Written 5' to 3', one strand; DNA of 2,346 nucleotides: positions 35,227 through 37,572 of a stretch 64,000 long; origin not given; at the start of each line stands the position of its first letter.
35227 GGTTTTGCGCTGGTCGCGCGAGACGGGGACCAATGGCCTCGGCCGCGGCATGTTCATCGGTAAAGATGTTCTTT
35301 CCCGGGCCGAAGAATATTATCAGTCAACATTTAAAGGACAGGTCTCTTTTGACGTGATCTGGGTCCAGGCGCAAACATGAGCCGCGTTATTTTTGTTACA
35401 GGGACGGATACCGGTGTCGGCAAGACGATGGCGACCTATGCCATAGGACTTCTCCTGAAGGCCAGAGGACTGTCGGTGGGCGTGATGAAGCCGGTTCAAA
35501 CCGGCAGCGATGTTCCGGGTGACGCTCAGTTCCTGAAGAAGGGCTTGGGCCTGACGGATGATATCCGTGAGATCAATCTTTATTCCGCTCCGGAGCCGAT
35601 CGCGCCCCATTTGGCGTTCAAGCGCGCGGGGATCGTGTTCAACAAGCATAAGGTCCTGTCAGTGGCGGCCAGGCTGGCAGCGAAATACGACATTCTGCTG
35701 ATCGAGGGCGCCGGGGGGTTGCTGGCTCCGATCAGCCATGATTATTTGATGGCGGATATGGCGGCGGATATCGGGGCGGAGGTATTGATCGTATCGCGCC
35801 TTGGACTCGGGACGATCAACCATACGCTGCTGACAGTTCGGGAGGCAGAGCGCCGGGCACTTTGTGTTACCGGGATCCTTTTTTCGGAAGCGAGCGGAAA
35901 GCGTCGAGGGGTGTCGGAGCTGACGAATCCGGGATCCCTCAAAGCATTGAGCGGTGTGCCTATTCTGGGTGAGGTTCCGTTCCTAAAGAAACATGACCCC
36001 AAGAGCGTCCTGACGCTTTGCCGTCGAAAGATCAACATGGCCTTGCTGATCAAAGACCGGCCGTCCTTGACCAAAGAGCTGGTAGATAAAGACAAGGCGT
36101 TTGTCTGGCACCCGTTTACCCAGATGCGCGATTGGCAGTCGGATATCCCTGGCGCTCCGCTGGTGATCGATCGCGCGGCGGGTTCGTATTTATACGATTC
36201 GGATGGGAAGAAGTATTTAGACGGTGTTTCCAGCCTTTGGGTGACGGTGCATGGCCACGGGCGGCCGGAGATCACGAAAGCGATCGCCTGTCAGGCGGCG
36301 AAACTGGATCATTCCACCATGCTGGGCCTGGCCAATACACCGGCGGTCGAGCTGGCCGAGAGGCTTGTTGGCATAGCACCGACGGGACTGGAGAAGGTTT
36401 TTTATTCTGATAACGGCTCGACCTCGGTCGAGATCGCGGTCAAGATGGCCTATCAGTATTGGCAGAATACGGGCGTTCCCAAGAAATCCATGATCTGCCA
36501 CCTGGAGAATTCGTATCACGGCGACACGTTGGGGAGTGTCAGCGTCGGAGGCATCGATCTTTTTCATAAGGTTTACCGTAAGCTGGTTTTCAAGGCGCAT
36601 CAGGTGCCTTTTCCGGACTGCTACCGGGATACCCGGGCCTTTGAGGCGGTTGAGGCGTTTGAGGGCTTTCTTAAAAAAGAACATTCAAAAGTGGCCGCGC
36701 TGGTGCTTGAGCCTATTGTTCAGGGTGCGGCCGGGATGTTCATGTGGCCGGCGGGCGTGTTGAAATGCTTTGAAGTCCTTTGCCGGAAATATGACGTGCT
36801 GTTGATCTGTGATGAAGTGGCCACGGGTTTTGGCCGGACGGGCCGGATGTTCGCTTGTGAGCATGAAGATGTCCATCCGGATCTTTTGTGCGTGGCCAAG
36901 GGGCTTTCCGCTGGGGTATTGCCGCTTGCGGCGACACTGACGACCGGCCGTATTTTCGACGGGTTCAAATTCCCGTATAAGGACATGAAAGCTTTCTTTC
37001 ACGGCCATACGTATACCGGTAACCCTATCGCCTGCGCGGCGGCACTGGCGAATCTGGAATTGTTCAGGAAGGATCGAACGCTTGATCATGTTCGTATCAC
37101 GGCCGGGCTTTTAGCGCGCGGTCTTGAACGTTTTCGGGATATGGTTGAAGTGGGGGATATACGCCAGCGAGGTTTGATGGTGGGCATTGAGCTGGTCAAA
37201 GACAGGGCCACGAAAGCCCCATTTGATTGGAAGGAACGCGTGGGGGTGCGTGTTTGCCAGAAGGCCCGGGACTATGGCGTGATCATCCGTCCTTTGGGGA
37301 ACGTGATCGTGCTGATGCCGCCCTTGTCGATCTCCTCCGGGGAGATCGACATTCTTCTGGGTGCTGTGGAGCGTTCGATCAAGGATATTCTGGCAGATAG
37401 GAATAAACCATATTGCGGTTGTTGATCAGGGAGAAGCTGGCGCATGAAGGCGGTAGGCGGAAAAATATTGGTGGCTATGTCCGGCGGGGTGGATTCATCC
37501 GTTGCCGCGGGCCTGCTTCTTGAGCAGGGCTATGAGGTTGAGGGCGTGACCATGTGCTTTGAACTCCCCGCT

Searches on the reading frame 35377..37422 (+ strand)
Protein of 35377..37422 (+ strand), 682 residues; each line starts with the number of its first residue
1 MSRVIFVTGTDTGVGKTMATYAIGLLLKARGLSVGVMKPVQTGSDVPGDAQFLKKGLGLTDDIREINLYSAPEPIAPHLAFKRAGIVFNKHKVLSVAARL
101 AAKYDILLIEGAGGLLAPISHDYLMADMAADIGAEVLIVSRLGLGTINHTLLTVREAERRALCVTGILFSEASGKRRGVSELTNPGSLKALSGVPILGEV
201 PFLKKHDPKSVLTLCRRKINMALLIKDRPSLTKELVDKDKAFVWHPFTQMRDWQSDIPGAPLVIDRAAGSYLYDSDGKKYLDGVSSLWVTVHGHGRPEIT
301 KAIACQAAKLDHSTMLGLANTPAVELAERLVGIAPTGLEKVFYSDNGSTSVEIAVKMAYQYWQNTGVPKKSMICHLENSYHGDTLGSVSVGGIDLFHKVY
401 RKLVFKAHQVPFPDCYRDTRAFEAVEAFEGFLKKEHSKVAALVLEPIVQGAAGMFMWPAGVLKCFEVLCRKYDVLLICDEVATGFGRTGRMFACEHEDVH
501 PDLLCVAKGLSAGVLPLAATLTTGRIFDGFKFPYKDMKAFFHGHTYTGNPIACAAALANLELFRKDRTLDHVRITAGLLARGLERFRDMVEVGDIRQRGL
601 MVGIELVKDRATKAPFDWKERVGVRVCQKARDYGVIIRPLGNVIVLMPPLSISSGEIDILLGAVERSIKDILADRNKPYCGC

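Call 56: search_protein_families(library=pfam, proteins=[window:35377-37422:+], max_evalue=0.0001)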
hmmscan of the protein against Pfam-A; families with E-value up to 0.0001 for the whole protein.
window:35377-37422:+ (682 aa): 4 families
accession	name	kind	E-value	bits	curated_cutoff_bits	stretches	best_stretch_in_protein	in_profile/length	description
PF00202.27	Aminotran_3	-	1.5e-103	347.1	30.5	1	261-666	10-401/403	Aminotransferase class-III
PF13500.12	AAA_26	-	1e-45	156.5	27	1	3-208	1-196/198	AAA domain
PF01656.29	CbiA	-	3.7e-06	27.3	25.4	1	5-203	1-112/125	CobQ/CobB/MinD/ParA nucleotide binding domain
PF07755.17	DUF1611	-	5.9e-05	23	25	0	3-43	13-53/201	Domain of unknown function (DUF1611_C) P-loop domain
